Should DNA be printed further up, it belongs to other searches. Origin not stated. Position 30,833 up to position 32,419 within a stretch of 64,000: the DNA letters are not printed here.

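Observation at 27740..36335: Compact type II FAS/PKS-like lipid cluster with KS/CLF pair, two dehydratases, FabL-like ER, extended ACP, dedicated PPTase, terminal thioester reductase, methyltransferase and membrane GT2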

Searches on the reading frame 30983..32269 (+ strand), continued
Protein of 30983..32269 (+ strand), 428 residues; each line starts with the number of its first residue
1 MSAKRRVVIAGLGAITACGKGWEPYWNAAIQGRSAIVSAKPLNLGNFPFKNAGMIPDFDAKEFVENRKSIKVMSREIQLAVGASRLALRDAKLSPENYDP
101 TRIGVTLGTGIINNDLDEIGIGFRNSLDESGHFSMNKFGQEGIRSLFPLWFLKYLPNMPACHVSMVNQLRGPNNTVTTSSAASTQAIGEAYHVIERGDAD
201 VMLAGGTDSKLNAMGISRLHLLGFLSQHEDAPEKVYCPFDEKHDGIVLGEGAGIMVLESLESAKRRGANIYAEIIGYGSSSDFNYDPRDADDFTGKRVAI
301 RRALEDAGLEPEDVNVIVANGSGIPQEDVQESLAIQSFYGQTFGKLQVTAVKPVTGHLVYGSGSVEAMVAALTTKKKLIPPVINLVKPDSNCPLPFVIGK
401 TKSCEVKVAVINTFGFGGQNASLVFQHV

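Call 22: find_related_loci(query=A1, collection=genome_contigs, flank=10000)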
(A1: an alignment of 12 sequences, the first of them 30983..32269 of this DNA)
Query A1 (428 aa) in genome_contigs; peptide patterns used: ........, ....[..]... (x = any residue, [..] = any of these).
599 stretches matched a pattern (row limit reached: there are more); 566 encode a relative of the query (tblastn E <= 1e-3); the best 80 are kept; 80 distinct loci.
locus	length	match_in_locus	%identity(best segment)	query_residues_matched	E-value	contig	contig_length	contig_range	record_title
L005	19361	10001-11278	80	1-426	0e+0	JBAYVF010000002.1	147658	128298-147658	MAG: Candidatus Omnitrophota bacterium isolate SO_2016_LW3_53 scaffold00152_LW162_2016, whole genome shotgun sequence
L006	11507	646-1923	79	1-426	0e+0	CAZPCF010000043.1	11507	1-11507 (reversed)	MAG TPA_asm: uncultured bacterium isolate SRP178699_co1_136 genome assembly, contig: NODE_7631_length_11507_cov_5.184859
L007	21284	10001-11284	74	1-428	0e+0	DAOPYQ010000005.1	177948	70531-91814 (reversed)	MAG TPA_asm: Candidatus Omnitrophota bacterium isolate AMR_MDS_1310 NODE_24_length_177948_cov_8.125126, whole genome sho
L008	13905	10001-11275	72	4-428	0e+0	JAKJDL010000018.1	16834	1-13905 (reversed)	MAG: Candidatus Omnitrophota bacterium isolate UR.bin134 NODE_18_length_16834_cov_4.155815, whole genome shotgun sequenc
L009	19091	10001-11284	79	1-428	0e+0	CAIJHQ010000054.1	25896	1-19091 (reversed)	MAG: Candidatus Omnitrophica bacterium isolate AM-sed-core1-D1_bin-136 genome assembly, contig: bin-136:54/68, whole gen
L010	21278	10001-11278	75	1-426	0e+0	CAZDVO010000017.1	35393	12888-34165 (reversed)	MAG TPA_asm: uncultured bacterium isolate binchicken_co117_427 genome assembly, contig: NODE_2341_length_35393_cov_8.347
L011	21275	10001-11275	72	4-428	0e+0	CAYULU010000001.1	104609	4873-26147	MAG TPA_asm: uncultured bacterium isolate SRP263991_co2_526 genome assembly, contig: NODE_79_length_104609_cov_77.000708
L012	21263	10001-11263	62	4-424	1e-179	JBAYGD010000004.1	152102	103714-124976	MAG: Candidatus Omnitrophota bacterium isolate SO_2016_GW1_117 scaffold00231_OW334_2016, whole genome shotgun sequence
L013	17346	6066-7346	59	1-426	8e-174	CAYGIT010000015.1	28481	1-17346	MAG TPA_asm: uncultured bacterium isolate ERP113451_co3_34 genome assembly, contig: NODE_1122_length_28481_cov_6.524696,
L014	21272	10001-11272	57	3-426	2e-167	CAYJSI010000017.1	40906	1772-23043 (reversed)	MAG TPA_asm: uncultured bacterium isolate ERP125453_co1_405 genome assembly, contig: NODE_729_length_40906_cov_10.760128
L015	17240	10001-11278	56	3-427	7e-164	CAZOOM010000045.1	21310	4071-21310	MAG TPA_asm: uncultured bacterium isolate SRP257259_co1_149 genome assembly, contig: NODE_2869_length_21310_cov_4.958880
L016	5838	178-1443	56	5-426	1e-163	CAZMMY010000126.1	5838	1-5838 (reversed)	MAG TPA_asm: uncultured bacterium isolate SRP342105_co1_337 genome assembly, contig: NODE_19529_length_5838_cov_3.359848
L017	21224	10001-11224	50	5-424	1e-138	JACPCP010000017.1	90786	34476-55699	MAG: Candidatus Omnitrophota bacterium isolate NC_groundwater_286_Ag_S-0.65um_55_12 S6_GD2017_2_S65_scaffold_390, whole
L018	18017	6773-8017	48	1-427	3e-136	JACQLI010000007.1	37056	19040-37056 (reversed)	MAG: Candidatus Omnitrophota bacterium isolate NC_groundwater_1199_Ag_S-0.1um_47_39 S_p1_S3_coassembly_k141_185272, whol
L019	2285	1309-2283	60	5-329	2e-143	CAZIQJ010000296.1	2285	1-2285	MAG TPA_asm: uncultured bacterium isolate SRP342105_co2_29 genome assembly, contig: NODE_72969_length_2285_cov_5.382960,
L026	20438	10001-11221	43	5-424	2e-111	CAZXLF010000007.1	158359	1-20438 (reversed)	MAG TPA_asm: uncultured Planctomycetia bacterium isolate SRP273308_co1_398 genome assembly, contig: NODE_99_length_15835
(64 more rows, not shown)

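Call 29: search_protein_families(library=pfam, proteins=[L026:22-1125:+, L026:1127-2209:+, L026:2818-4737:+, L026:6706-7473:+, L026:12544-13254:+, L026:13268-14647:+, L026:14771-16549:+, L026:16872-17333:+, L026:17338-18321:+, L026:18318-19481:+], max_evalue=0.001)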
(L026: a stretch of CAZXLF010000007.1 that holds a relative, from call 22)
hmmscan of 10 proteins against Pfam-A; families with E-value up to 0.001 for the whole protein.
L026:22-1125:+ (367 aa): 8 families
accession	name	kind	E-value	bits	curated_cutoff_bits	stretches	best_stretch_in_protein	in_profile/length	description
PF16921.10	Tex_YqgF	-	3.7e-33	115.1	27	1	3-84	46-126/126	Tex protein YqgF-like domain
PF17674.7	HHH_9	-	2.3e-26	92.9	23.1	1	194-263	1-70/70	HHH domain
PF12836.13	HHH_3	-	1.1e-24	86.8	27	1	124-188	1-65/65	Helix-hairpin-helix motif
PF00575.29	S1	-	1.4e-23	83.4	22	1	282-353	3-74/74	S1 RNA binding domain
PF14635.12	HHH_7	-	3.7e-10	40.5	27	1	98-189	6-103/104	Helix-hairpin-helix motif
PF03934.19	T2SSK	-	1.6e-08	35.2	24.2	1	129-177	1-49/63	Type II secretion system (T2SS), protein K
PF23459.1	S1_RRP5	-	5.7e-07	30.4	27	1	281-351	1-71/72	RRP5 S1 domain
PF14639.11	YqgF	-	1.8e-06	28.2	35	1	31-91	86-147/150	Holliday-junction resolvase-like of SPT6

L026:1127-2209:+ (360 aa): 1 family
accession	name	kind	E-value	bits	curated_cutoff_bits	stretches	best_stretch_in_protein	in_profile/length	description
PF05170.20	AsmA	-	1.6e-05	24.4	29.8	1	178-305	444-572/607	AsmA family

L026:2818-4737:+ (639 aa): 16 families
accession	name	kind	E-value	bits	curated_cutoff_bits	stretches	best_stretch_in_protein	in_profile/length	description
PF00515.34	TPR_1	-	2.2e-36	122.6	27.8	3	479-510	1-32/34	Tetratricopeptide repeat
PF07719.23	TPR_2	-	5.1e-33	110.9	27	3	479-511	1-33/34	Tetratricopeptide repeat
PF13181.12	TPR_8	-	4.6e-24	82.9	25.7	1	413-444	3-34/34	Tetratricopeptide repeat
PF13414.12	TPR_11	-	1.6e-22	79.3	26.8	1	418-455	1-38/42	TPR repeat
PF13431.12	TPR_17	-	1.1e-20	72.5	24.4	1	467-500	1-34/34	Tetratricopeptide repeat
PF13428.12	TPR_14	-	1.1e-18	66.3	23.5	0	553-589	7-43/44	Tetratricopeptide repeat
PF13424.12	TPR_12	-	1.8e-18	67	30.1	2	412-474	4-74/77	Tetratricopeptide repeat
PF13432.12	TPR_16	-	8.6e-17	61.7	32.7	0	415-471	1-57/65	Tetratricopeptide repeat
PF14559.12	TPR_19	-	7.3e-14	52.3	25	1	423-485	3-64/68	Tetratricopeptide repeat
PF13374.12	TPR_10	-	3.5e-11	43.2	27.5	0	447-473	4-30/42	Tetratricopeptide repeat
PF13174.12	TPR_6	-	2e-10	41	26.3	0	553-580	6-33/33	Tetratricopeptide repeat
PF13371.12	TPR_9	-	4.8e-10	39.7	35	0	519-578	1-60/73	Tetratricopeptide repeat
PF23914.1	TPR_CcmH_CycH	-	3.7e-09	37.1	42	1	399-538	4-146/158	Cytochrome c-type biogenesis protein H TPR domain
PF13176.12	TPR_7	-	3.6e-08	33.3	27.9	0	481-511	1-33/36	Tetratricopeptide repeat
PF01239.28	PPTA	-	0.00036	20.6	29.5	0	467-490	7-30/32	Protein prenyltransferase alpha subunit repeat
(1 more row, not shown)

L026:6706-7473:+ (255 aa): 1 family
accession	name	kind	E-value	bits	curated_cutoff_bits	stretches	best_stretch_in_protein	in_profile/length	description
PF00132.30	Hexapep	-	3.8e-11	42.6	27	1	196-229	1-34/36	Bacterial transferase hexapeptide (six repeats)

L026:12544-13254:+ (236 aa): 3 families
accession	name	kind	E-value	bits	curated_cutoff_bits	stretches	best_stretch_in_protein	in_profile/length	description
PF12710.13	HAD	-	4.2e-12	47.3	27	1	7-176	2-185/189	haloacid dehalogenase-like hydrolase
PF06888.18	Put_Phosphatase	-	1.3e-08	35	27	1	7-176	4-182/234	Putative Phosphatase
PF00702.32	Hydrolase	-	9.4e-08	33.1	26.4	1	6-181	4-189/191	haloacid dehalogenase-like hydrolase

L026:13268-14647:+ (459 aa): 1 family
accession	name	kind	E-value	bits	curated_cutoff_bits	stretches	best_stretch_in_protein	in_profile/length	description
PF00202.27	Aminotran_3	-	2.8e-72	244.1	30.5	1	29-450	11-401/403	Aminotransferase class-III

L026:14771-16549:+ (592 aa): 5 families
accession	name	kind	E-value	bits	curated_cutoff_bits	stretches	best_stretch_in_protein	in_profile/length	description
PF13175.12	AAA_15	-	2.1e-30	107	32.1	1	1-364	1-374/374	AAA ATPase domain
PF13304.12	AAA_21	-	7.4e-21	75.9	27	1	25-365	1-304/304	AAA domain, putative AbiEii toxin, Type IV TA system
PF02463.25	SMC_N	-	2.6e-10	40.6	40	1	1-48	1-50/220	RecF/RecN/SMC N terminal domain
PF13476.12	AAA_23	-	1.4e-07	32.8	27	1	4-238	1-155/201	AAA domain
PF20469.4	OLD-like_TOPRIM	-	0.00076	20.4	23.2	0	413-480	1-67/67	Overcoming lysogenization defect protein-like, TOPRIM domain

L026:16872-17333:+ (153 aa): 3 families
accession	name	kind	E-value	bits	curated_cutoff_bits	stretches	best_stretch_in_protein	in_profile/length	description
PF00903.31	Glyoxalase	-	3.2e-16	60.3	20.6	1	6-122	1-121/121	Glyoxalase/Bleomycin resistance protein/Dioxygenase superfamily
PF22677.2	Ble-like_N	-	3.2e-07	30.4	24.5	1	9-42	4-38/41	Bleomycin resistance protein-like N-terminal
PF18029.7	Glyoxalase_6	-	5.5e-07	30.7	23.6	1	14-122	6-105/106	Glyoxalase-like domain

L026:17338-18321:+ (327 aa): 5 families
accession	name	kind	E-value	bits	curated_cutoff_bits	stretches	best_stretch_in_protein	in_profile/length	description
PF25174.1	Beta-prop_THOC3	-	1e-10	41.5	305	1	33-167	42-173/272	THOC3 beta-propeller domain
PF23414.1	Beta-prop_EML_2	-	2.4e-06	27.6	90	1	87-160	5-78/266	Echinoderm microtubule-associated protein second beta-propeller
PF02239.22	Cytochrom_D1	-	5.4e-06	25.6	25.5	1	61-246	16-211/368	Cytochrome D1 heme domain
PF12894.13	ANAPC4_WD40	-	2.2e-05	25.1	22.9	0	121-161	38-78/91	Anaphase-promoting complex subunit 4 WD40 domain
PF25175.1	Beta-prop_WDR5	-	0.00022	21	250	1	52-118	108-174/296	WDR5 beta-propeller domain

L026:18318-19481:+ (387 aa): 1 family
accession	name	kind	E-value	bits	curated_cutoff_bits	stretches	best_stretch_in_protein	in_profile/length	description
PF02417.20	Chromate_transp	-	3.6e-78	261.8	28.6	2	12-174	3-164/166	Chromate transporter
